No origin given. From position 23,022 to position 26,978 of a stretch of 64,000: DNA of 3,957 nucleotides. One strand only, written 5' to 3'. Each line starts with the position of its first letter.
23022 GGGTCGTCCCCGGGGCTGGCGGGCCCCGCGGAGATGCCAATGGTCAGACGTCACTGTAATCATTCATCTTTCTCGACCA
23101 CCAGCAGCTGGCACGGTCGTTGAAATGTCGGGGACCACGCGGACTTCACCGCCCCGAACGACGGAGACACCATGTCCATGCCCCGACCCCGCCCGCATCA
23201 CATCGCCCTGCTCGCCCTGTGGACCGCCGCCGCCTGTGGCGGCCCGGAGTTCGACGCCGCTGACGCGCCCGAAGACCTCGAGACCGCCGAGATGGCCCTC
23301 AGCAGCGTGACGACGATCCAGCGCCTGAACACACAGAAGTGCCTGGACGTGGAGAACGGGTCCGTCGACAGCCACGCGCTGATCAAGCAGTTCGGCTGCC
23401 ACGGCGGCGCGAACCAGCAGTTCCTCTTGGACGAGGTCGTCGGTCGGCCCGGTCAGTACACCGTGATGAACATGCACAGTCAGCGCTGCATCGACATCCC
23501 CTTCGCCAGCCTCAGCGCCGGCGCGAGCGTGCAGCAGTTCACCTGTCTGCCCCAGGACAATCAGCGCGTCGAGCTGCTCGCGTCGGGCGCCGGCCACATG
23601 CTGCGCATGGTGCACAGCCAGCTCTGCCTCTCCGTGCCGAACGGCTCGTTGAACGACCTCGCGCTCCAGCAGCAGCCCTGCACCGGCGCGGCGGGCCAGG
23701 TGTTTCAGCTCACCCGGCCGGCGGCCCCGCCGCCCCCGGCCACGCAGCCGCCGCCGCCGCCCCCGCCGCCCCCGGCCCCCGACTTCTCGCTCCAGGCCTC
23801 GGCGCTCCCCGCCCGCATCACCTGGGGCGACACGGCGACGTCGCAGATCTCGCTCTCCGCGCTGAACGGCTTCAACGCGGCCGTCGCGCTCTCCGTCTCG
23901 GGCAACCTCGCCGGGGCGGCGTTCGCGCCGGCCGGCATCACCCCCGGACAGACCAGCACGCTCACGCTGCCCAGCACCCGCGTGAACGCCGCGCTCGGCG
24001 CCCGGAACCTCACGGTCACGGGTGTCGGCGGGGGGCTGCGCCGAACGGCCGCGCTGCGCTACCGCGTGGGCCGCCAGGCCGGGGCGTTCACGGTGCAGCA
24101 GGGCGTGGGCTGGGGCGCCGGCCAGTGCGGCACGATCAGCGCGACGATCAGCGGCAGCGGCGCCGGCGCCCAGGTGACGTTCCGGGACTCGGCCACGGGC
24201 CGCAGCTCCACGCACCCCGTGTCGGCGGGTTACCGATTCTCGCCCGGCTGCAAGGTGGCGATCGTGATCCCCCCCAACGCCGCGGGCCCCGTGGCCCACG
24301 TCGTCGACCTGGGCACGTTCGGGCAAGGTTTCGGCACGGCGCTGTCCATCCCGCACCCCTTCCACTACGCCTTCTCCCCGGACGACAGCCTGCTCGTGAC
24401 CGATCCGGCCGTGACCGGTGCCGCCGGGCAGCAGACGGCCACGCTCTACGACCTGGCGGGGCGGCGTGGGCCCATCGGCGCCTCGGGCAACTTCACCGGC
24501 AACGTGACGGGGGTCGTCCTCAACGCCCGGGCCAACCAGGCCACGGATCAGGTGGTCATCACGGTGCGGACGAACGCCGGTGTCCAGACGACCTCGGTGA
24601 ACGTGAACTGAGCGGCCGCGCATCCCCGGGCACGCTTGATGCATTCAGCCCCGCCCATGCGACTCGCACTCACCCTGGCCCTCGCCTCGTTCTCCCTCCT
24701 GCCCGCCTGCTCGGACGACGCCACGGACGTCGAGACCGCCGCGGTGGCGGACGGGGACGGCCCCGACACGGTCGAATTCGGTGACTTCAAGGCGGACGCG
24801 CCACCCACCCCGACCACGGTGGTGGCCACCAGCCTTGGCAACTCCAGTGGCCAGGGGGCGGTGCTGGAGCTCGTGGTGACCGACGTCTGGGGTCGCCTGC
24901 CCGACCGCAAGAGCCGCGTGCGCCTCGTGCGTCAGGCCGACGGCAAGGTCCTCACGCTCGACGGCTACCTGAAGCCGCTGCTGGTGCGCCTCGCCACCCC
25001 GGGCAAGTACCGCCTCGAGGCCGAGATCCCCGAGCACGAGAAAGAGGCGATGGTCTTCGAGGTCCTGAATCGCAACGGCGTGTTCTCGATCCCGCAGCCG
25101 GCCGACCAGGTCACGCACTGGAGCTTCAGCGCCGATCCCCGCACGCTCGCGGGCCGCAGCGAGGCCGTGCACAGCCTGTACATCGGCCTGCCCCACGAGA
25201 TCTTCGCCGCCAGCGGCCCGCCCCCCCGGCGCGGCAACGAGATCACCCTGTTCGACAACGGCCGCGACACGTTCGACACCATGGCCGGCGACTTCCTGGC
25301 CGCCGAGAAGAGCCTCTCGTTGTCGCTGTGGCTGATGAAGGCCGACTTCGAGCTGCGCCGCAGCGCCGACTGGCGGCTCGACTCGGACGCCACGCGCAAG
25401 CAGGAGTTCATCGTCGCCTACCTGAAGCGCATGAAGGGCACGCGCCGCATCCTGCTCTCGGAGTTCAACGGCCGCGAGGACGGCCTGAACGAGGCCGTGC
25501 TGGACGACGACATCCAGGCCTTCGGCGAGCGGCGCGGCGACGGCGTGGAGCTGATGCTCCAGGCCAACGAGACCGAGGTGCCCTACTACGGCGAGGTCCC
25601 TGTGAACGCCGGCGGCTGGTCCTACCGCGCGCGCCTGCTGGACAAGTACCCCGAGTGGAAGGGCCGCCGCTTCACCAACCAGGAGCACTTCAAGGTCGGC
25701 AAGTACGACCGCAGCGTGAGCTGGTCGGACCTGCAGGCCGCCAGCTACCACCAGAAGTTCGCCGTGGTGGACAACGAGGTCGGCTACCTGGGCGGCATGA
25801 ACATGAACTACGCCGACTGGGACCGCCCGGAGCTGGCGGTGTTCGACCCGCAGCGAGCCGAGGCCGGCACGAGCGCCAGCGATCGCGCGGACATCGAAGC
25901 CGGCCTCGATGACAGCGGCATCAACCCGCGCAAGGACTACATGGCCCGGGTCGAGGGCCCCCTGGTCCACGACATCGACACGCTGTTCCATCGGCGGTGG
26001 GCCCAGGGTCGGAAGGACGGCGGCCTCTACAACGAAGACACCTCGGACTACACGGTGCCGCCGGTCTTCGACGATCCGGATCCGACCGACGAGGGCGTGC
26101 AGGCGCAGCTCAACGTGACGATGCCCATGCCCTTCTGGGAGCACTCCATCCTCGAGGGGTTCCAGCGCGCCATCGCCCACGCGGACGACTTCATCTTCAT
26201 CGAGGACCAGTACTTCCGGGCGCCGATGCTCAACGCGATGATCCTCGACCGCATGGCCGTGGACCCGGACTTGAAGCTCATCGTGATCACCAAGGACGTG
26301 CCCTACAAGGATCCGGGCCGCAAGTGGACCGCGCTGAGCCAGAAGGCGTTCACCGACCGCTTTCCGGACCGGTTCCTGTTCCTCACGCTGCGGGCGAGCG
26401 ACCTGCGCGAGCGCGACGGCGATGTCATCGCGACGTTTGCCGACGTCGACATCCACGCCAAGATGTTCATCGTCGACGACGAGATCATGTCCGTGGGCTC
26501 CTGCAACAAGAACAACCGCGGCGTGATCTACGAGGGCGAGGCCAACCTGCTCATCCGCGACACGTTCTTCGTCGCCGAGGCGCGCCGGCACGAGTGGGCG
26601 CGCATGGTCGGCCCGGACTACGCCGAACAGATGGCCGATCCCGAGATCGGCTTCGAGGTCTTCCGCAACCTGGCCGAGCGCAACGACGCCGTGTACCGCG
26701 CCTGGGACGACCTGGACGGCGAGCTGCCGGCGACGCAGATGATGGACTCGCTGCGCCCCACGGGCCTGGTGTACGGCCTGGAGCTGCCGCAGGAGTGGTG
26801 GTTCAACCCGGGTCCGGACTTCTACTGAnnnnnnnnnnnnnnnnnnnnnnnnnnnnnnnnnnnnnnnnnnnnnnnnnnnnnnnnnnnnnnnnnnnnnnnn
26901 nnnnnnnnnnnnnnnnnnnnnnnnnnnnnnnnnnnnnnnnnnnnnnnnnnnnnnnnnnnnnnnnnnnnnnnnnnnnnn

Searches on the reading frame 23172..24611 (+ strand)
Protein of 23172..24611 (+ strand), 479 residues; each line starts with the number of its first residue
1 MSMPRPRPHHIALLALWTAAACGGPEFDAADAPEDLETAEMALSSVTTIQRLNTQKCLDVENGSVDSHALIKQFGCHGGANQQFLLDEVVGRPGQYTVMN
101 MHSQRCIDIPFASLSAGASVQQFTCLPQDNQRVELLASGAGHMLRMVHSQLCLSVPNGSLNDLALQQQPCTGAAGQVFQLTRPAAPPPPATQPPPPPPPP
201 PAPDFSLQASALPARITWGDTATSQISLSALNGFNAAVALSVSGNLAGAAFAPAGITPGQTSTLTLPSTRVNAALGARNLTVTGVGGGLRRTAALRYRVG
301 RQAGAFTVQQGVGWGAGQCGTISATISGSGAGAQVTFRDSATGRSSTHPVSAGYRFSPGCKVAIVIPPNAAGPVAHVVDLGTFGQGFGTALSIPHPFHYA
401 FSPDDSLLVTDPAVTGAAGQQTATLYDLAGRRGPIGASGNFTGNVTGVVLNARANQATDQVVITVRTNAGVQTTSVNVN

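Call 25: search_protein_families(library=pfam, proteins=[window:23172-24611:+], max_evalue=0.00001)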
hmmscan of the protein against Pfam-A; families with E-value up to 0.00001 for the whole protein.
window:23172-24611:+ (479 aa): 2 families
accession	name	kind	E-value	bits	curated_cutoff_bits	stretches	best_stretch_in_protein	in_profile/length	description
PF14200.12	RicinB_lectin_2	-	6.5e-19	68.9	25.6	1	46-122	14-88/89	Ricin-type beta-trefoil lectin domain-like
PF00652.28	Ricin_B_lectin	-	7.8e-15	55.6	29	1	46-177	2-125/126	Ricin-type beta-trefoil lectin domain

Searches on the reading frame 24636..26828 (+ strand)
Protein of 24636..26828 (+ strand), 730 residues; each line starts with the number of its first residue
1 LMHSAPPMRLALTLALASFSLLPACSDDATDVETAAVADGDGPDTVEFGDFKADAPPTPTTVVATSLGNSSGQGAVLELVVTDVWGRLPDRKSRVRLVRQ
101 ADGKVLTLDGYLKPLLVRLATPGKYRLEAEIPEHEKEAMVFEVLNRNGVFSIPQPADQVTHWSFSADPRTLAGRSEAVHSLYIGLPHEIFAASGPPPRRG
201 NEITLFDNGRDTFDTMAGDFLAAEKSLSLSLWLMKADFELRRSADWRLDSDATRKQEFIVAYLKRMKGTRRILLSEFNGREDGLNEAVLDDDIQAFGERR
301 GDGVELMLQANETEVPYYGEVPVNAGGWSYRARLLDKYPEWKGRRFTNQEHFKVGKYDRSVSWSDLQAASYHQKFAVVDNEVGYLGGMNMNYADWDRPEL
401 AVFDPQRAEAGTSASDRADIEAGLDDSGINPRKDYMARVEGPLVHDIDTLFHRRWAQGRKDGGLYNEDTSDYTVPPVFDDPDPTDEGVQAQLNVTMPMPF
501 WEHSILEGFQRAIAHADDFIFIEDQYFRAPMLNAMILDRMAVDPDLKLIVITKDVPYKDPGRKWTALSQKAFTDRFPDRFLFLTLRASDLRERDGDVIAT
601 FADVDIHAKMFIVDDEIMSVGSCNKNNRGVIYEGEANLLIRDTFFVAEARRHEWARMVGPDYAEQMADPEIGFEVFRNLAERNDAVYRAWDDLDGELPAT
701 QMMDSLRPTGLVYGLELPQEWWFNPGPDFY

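Call 25: search_protein_families(library=pfam, proteins=[window:24636-26828:+], max_evalue=0.00001)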
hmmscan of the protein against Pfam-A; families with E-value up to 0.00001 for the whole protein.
window:24636-26828:+ (730 aa): 2 families
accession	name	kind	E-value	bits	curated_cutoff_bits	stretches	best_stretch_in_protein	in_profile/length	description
PF13091.12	PLDc_2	-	5.4e-13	49.4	27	1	604-651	79-126/132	PLD-like domain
PF00614.28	PLDc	-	1.7e-12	47.2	21.9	1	370-392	4-26/28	Phospholipase D Active site motif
